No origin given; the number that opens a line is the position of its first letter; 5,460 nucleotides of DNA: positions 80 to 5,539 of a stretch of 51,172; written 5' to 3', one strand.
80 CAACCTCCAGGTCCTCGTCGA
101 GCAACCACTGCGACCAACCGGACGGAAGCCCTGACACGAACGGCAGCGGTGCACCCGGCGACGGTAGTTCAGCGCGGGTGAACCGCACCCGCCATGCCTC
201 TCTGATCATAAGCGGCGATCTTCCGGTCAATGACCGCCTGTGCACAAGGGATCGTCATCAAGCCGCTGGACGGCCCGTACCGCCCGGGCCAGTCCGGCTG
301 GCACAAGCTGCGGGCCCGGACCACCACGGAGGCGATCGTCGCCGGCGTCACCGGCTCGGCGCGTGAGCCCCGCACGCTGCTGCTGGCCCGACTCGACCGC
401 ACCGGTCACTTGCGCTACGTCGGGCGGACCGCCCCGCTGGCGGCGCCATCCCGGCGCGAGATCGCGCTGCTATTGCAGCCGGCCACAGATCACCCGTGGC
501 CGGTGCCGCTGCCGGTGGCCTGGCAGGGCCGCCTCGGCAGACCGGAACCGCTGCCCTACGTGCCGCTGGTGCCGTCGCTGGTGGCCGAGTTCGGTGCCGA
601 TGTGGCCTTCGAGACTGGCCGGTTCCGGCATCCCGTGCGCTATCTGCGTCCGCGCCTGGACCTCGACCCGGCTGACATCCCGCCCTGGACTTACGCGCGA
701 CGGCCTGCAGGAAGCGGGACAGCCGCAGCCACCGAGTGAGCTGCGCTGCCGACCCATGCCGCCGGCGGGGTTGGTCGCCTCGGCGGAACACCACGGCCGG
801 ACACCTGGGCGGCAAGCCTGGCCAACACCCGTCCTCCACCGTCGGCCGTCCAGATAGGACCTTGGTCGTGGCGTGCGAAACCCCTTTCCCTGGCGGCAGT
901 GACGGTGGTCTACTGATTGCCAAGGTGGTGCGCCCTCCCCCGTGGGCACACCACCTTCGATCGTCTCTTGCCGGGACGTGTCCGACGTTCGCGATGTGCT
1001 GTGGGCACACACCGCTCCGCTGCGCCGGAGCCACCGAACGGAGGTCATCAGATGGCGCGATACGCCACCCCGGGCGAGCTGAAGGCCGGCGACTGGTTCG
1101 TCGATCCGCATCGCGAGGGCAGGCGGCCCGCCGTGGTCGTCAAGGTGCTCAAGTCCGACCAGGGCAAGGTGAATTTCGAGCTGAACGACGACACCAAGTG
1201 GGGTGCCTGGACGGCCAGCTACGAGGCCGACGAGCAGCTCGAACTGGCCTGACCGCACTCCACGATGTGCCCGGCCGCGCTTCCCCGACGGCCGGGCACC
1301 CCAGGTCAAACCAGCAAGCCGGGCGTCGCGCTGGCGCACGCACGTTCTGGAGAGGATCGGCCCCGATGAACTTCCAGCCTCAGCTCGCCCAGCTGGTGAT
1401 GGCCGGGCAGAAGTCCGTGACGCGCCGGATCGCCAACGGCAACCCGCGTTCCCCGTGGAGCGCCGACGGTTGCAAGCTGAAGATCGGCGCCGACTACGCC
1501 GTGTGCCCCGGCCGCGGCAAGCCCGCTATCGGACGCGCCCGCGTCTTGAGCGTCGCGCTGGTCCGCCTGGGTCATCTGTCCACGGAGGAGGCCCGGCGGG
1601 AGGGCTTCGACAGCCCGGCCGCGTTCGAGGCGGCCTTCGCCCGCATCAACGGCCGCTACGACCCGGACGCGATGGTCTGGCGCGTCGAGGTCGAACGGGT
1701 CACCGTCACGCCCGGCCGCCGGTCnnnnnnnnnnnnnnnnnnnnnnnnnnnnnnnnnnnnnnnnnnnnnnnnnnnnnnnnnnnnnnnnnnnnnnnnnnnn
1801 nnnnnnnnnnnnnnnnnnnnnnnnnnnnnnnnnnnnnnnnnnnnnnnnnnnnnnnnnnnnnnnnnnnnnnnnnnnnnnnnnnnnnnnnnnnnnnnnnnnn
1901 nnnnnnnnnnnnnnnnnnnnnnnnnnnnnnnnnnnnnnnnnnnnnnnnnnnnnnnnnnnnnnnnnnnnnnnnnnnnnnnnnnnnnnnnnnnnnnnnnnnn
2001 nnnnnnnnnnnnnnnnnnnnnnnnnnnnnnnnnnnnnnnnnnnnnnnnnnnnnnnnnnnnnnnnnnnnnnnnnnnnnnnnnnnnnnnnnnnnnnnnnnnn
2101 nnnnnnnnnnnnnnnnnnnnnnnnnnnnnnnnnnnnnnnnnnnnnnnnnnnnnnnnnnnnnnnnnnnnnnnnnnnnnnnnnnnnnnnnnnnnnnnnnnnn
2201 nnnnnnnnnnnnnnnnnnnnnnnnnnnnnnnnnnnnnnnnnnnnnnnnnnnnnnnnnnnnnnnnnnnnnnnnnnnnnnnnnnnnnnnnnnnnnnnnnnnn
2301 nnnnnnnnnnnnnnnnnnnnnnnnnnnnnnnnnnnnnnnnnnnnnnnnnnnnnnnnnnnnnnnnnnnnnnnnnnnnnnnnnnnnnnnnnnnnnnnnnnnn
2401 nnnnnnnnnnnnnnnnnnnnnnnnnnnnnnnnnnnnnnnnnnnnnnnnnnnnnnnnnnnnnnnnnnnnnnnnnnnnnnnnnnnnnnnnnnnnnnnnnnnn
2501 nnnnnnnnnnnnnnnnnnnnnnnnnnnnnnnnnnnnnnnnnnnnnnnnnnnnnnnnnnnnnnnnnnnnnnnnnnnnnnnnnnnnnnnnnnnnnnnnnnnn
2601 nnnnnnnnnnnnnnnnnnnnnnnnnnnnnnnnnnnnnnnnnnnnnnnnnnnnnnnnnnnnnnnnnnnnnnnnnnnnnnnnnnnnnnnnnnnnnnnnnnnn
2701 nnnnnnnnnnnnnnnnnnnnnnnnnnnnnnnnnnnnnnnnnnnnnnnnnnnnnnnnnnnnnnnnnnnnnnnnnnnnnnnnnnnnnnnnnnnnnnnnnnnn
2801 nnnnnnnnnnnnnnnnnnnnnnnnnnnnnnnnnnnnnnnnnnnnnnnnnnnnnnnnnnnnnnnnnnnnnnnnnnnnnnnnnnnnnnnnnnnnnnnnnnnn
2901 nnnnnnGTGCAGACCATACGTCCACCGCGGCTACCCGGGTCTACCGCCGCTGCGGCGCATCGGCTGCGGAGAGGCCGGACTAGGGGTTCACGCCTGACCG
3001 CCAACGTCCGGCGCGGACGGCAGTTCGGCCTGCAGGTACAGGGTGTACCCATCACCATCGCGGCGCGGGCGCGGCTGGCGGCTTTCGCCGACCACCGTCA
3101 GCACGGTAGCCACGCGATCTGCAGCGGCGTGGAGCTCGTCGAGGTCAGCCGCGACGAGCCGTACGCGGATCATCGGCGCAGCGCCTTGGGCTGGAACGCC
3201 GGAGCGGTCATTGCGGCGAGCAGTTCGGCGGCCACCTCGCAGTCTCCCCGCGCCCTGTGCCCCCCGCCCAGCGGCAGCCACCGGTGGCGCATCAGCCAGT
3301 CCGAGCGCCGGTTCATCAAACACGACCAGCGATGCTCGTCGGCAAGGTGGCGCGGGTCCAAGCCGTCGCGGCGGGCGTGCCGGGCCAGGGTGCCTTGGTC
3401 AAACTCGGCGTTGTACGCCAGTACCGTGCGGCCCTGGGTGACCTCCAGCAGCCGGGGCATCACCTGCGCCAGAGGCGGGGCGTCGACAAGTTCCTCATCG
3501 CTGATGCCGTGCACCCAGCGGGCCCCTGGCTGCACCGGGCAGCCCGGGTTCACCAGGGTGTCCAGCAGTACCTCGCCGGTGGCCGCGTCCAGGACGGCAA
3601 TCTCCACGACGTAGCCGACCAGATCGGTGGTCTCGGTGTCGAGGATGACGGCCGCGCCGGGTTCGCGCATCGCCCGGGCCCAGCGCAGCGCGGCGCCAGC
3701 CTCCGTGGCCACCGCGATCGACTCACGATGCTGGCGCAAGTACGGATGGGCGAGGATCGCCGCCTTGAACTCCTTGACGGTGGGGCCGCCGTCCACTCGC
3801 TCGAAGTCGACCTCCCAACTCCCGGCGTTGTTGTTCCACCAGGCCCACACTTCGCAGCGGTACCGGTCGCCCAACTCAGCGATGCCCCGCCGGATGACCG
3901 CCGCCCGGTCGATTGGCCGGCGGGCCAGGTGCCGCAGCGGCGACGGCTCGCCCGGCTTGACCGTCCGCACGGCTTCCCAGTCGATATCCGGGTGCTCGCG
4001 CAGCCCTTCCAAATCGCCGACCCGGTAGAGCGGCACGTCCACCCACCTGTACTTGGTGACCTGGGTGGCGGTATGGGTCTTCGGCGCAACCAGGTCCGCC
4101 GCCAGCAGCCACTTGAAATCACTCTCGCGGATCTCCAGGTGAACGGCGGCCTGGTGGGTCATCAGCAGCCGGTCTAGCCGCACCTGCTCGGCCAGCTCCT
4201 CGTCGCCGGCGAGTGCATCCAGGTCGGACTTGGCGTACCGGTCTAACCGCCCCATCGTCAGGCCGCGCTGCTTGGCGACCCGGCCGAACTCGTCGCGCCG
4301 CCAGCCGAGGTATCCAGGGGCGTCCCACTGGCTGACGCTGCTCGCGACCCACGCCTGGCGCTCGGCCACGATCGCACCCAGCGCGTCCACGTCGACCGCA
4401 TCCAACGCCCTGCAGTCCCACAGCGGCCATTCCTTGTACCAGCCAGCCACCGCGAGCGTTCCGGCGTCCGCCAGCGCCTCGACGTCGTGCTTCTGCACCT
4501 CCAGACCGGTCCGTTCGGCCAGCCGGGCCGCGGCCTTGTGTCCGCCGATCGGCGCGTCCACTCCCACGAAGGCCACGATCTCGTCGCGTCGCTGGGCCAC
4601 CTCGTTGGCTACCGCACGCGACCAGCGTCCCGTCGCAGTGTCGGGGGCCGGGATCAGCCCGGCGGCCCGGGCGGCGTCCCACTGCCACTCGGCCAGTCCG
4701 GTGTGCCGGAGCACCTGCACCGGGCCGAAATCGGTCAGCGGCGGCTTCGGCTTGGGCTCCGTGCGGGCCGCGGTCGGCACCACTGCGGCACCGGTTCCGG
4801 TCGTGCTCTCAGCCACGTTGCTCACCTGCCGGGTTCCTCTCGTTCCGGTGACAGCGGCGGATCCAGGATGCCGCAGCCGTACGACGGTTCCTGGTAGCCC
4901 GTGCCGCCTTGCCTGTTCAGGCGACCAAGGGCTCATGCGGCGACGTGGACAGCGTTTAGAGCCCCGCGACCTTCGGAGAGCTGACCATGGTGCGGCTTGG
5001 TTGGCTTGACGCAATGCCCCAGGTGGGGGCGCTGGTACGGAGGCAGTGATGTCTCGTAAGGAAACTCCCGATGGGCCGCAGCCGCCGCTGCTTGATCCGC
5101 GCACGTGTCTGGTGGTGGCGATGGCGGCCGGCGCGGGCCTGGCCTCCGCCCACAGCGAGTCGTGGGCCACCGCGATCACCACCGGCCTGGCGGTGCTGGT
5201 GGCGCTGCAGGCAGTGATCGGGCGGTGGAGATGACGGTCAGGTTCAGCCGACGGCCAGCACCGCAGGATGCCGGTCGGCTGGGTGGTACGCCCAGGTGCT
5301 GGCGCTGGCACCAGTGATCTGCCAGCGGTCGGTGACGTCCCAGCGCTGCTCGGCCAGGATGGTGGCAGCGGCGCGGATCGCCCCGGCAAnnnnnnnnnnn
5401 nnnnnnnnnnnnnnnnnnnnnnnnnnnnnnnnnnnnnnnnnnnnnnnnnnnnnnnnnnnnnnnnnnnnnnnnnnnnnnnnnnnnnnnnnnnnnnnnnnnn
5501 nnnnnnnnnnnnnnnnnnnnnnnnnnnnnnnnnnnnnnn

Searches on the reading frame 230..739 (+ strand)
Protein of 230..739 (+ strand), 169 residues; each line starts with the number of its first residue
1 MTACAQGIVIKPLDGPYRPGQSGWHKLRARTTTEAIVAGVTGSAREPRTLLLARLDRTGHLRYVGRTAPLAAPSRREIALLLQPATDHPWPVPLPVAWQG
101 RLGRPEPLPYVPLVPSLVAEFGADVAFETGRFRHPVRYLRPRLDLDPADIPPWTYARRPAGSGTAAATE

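Call 99: search_protein_families(library=pfam, alignment_id=A9, max_evalue=0.001)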
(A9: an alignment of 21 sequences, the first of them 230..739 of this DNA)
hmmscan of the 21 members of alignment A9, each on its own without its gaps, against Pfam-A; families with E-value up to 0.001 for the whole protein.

A. member 1, window:230-739:+ (169 aa): 0 families

B. families by the number of members that match (of 21 scanned): 9 families
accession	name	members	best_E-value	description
PF00132.30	Hexapep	1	9.7e-25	Bacterial transferase hexapeptide (six repeats)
PF00293.34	NUDIX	1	2.1e-15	NUDIX domain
PF02770.24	Acyl-CoA_dh_M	1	8.9e-11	Acyl-CoA dehydrogenase, middle domain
PF08666.17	SAF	1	4e-09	SAF domain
PF14602.12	Hexapep_2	1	6.4e-09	Hexapeptide repeat of succinyl-transferase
PF25084.1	LbH_EIF2B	1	9.6e-08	EIF2B subunit epsilon LbH domain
PF00441.29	Acyl-CoA_dh_1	1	3.1e-07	Acyl-CoA dehydrogenase, C-terminal domain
PF12728.13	HTH_17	1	1.4e-06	Helix-turn-helix domain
PF01478.23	Peptidase_A24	1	5.1e-06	Type IV leader peptidase family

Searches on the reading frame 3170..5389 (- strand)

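Call 8: search_protein_families(library=pfam, proteins=[window:3170-5389:-], max_evalue=0.01)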
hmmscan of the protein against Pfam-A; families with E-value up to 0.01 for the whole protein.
window:3170-5389:- (739 aa): 1 family
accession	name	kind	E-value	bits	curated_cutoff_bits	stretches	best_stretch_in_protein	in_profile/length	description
PF00929.31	RNase_T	-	5.9e-09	37.1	24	1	581-724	1-164/164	Exonuclease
